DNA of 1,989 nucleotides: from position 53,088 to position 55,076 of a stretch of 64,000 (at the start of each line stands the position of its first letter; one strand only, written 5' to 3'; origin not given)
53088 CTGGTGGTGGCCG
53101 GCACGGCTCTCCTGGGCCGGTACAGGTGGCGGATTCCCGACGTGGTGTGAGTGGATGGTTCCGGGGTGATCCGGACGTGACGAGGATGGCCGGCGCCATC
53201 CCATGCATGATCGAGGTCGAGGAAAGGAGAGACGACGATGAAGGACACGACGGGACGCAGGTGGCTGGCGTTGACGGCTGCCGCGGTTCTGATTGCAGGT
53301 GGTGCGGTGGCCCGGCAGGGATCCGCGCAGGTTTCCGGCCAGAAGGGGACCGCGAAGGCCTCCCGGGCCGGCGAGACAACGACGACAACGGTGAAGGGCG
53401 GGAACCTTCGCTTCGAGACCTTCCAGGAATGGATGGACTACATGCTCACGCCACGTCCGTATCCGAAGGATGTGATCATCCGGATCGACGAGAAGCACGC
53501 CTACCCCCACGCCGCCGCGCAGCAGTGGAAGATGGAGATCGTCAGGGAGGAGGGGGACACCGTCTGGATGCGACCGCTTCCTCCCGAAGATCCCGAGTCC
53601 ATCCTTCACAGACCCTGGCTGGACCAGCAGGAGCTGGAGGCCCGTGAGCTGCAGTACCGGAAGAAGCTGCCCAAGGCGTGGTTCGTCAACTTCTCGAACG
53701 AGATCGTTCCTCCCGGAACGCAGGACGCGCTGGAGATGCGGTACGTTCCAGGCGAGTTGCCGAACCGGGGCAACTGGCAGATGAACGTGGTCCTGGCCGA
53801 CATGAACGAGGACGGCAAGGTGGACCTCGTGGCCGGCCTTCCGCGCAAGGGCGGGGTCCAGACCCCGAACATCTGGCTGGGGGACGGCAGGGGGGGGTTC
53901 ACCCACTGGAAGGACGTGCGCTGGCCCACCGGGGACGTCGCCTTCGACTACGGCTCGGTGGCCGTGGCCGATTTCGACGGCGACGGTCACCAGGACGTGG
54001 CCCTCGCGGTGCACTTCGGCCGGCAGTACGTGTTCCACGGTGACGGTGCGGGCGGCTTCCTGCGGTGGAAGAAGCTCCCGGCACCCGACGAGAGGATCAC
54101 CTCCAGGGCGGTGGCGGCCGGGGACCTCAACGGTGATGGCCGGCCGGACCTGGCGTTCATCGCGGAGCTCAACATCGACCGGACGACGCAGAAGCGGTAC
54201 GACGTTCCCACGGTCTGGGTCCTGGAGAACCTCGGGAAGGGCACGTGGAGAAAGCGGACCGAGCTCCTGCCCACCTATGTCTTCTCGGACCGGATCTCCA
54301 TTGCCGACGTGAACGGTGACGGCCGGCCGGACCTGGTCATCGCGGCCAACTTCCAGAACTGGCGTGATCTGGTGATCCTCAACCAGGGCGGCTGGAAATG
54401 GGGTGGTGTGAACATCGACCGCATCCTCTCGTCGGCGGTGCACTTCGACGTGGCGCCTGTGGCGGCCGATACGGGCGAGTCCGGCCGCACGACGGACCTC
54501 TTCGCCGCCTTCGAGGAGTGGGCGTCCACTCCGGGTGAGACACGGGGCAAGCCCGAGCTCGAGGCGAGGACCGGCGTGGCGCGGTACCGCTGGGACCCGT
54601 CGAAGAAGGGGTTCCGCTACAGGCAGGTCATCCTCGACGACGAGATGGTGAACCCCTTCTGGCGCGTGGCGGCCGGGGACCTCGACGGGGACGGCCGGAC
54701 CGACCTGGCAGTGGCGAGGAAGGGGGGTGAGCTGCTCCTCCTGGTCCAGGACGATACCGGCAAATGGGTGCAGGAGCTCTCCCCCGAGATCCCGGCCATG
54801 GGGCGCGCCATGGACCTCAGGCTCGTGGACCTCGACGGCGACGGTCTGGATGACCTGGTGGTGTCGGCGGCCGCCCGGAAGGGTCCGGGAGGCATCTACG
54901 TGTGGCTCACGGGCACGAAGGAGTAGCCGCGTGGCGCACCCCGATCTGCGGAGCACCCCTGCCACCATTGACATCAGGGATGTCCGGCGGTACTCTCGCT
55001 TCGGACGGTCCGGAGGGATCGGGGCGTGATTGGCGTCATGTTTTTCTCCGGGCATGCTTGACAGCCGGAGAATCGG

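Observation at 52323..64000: Wzm-like permease and Wzt-like ATPase of one glycan exporter split by a ~9.7-kb four-gene accessory insert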

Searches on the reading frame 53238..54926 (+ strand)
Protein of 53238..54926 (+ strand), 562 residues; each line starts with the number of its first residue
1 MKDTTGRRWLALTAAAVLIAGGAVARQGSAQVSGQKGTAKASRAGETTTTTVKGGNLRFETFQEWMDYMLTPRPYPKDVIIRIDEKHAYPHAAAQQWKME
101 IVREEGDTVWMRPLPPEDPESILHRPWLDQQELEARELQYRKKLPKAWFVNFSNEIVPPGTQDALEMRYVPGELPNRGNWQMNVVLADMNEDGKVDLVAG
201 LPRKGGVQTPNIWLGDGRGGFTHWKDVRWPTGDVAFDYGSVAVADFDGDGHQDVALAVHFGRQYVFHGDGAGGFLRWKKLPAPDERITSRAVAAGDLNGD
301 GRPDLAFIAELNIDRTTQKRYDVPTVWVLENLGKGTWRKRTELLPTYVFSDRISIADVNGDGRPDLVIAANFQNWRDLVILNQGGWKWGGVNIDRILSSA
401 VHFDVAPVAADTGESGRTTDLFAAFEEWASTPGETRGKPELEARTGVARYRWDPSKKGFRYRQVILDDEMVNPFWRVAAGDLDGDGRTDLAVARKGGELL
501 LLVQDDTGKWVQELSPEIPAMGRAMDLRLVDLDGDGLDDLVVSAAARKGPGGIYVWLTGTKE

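Call 7: search_protein_families(library=pfam, proteins=[window:53238-54926:+], max_evalue=0.01)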
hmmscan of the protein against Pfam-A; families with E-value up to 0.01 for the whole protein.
window:53238-54926:+ (562 aa): 7 families
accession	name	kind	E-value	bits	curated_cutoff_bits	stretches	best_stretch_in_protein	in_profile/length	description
PF13517.12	FG-GAP_3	-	1.5e-37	128.4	26.9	5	245-306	1-60/61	FG-GAP-like repeat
PF01839.29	FG-GAP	-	5.1e-33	112.9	22.1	5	475-496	3-24/37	FG-GAP repeat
PF16743.10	PliI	-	3.3e-06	27.2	27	0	352-370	61-79/123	Periplasmic lysozyme inhibitor of I-type lysozyme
PF12256.14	TcdB_toxin_midN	-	2.1e-05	24.4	24.8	0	345-375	22-52/181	Insecticide toxin TcdB middle/N-terminal region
PF23727.1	Beta-prop_FAM234A_B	-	0.00016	20.7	26.4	0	331-381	108-159/467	FAM234A/B beta-propeller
PF21955.1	CarG-like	-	0.0014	19.2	28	0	352-374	4-26/144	Carbapenem resistance protein CarG-like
PF00404.24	Dockerin_1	-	0.01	16.5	22.9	0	183-196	32-45/57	Dockerin type I domain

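Call 8: find_encoding_contigs(protein=window:53238-54926:+, flank=10000, max_places=6)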
Protein window:53238-54926:+ (562 aa): 2 contigs read that carry it; 2 places shown.
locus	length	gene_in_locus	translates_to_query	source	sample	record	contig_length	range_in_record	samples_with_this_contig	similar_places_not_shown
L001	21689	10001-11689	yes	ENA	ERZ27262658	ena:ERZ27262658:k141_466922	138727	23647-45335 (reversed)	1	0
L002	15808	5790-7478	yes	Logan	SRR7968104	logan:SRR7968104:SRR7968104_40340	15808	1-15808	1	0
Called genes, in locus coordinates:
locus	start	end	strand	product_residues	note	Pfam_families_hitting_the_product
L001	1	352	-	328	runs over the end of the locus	PF22700:MVD-like_N, PF00288:GHMP_kinases_N, PF18376:MDD_C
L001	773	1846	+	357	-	PF00676:E1_dh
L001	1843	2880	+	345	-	PF02779:Transket_pyr, PF02780:Transketolase_C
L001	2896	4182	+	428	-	PF00364:Biotin_lipoyl, PF25984:BSH_YknX (faint), PF25997:BSH_YhbJ (weak), PF02817:E3_binding, PF00198:2-oxoacid_dh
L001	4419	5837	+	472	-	PF00890:FAD_binding_2 (weak), PF01134:GIDA (weak), PF03486:HI0933_like (weak), PF07992:Pyr_redox_2, PF12831:FAD_oxidored, PF13450:NAD_binding_8, PF00070:Pyr_redox, PF02852:Pyr_redox_dim, +4 more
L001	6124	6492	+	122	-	PF02627:CMD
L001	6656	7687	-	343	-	-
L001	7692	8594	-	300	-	PF00515:TPR_1 (faint), PF07719:TPR_2 (faint), PF13424:TPR_12 (faint), PF13432:TPR_16 (faint), PF17874:TPR_MalT (faint)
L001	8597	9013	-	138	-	PF13744:HTH_37, PF12844:HTH_19, PF13443:HTH_26, PF13560:HTH_31, PF01381:HTH_3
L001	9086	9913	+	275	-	PF01061:ABC2_membrane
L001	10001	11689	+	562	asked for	PF16743:PliI (faint), PF12256:TcdB_toxin_midN (faint), PF13517:FG-GAP_3, PF01839:FG-GAP (weak)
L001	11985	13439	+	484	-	-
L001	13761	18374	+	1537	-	PF13004:BACON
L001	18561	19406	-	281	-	-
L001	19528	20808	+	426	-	PF00005:ABC_tran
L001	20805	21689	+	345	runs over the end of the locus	PF00534:Glycos_transf_1, PF13692:Glyco_trans_1_4, PF13524:Glyco_trans_1_2 (weak), PF20706:GT4-conflict (weak)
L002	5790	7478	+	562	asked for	PF16743:PliI (faint), PF12256:TcdB_toxin_midN (faint), PF13517:FG-GAP_3, PF01839:FG-GAP (weak)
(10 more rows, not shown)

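Call 24: search_protein_families(library=ncbifam, proteins=[window:53238-54926:+, L001:19528-20808:+], max_evalue=0.01)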
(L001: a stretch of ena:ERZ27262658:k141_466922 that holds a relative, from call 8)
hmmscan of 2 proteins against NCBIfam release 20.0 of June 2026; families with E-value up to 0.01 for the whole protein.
window:53238-54926:+ (562 aa): 2 families
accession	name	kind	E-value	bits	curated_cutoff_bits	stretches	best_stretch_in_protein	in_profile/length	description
NF047539.1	XAC2610_fam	domain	5.9e-11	42.7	35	0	354-371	2-19/89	XAC2610-related protein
NF052348.1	beta_propeller_lectin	domain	0.0026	16.9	200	0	476-518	145-186/337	beta propeller lectin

L001:19528-20808:+ (426 aa): 183 families (the best 25 are shown)
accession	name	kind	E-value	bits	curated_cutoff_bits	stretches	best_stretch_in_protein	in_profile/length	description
NF010065.0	PRK13545.1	equivalog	2.8e-66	224.3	538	1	30-264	6-239/549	teichoic acids export protein ATP-binding subunit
NF050108.1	galactan_ABC_ATP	equivalog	8.9e-61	205.2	400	1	62-261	43-242/244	galactan export ABC transporter ATP-binding subunit Wzt/RfbE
NF010066.0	PRK13546.1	equivalog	9.1e-60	202.2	320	1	28-269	4-244/264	teichoic acids export ABC transporter ATP-binding subunit TagH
TIGR01188.1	drrA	subfamily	1.4e-33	116.5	312.45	1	60-262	5-218/302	daunorubicin resistance ABC transporter, ATP-binding protein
NF010059.0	PRK13536.1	equivalog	8.4e-29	100.4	549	1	58-253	53-259/342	nodulation factor ABC transporter ATP-binding protein NodI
TIGR04521.1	ECF_ATPase_2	equivalog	6.4e-28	97.6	330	2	132-260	106-237/279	energy-coupling factor transporter ATPase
TIGR01288.1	nodI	equivalog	7e-28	97.5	424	1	59-253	15-220/303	nodulation factor ABC transporter ATP-binding protein NodI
NF010060.0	PRK13537.1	equivalog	4.9e-27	94.6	521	1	55-256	22-234/314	nodulation factor ABC transporter ATP-binding protein NodI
TIGR01166.1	cbiO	subfamily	8.2e-26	90.6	211.8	2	138-227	97-186/190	cobalt ABC transporter, ATP-binding protein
TIGR04520.1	ECF_ATPase_1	equivalog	5.4e-25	88.3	315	2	138-259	106-227/269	energy-coupling factor transporter ATPase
NF007739.0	PRK10419.1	subfamily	7.4e-25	88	354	2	137-246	119-230/268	nickel ABC transporter ATP-binding protein NikE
TIGR03864.1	PQQ_ABC_ATP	hypoth_equivalog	1.5e-24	86.7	302.25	1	54-263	7-227/236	ABC transporter, ATP-binding subunit, PQQ-dependent alcohol dehydrogenase system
TIGR02769.1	nickel_nikE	equivalog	8.8e-23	81.1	332.55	2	138-246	119-229/265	nickel import ATP-binding protein NikE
NF010156.0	PRK13635.1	equivalog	1.5e-22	80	392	2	60-111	19-70/279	energy-coupling factor ABC transporter ATP-binding protein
NF033858.1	ABC2_perm_RbbA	equivalog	2e-22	79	1050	1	57-261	10-230/909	ribosome-associated ATPase/putative transporter RbbA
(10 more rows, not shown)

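Call 99: search_protein_families(library=padloc, proteins=[window:53238-54926:+, L001:19528-20808:+], max_evalue=0.001)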
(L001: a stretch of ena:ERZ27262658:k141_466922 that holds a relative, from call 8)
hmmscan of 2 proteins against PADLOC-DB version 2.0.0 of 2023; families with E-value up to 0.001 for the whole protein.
window:53238-54926:+ (562 aa): 0 families

L001:19528-20808:+ (426 aa): 2 families
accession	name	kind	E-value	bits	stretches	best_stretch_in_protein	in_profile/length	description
PDLC04135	mad3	-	5.2e-18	63.7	2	150-246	245-345/374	mads_3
PDLC04140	mad8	-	7.5e-07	27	1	61-111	14-67/314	mads_8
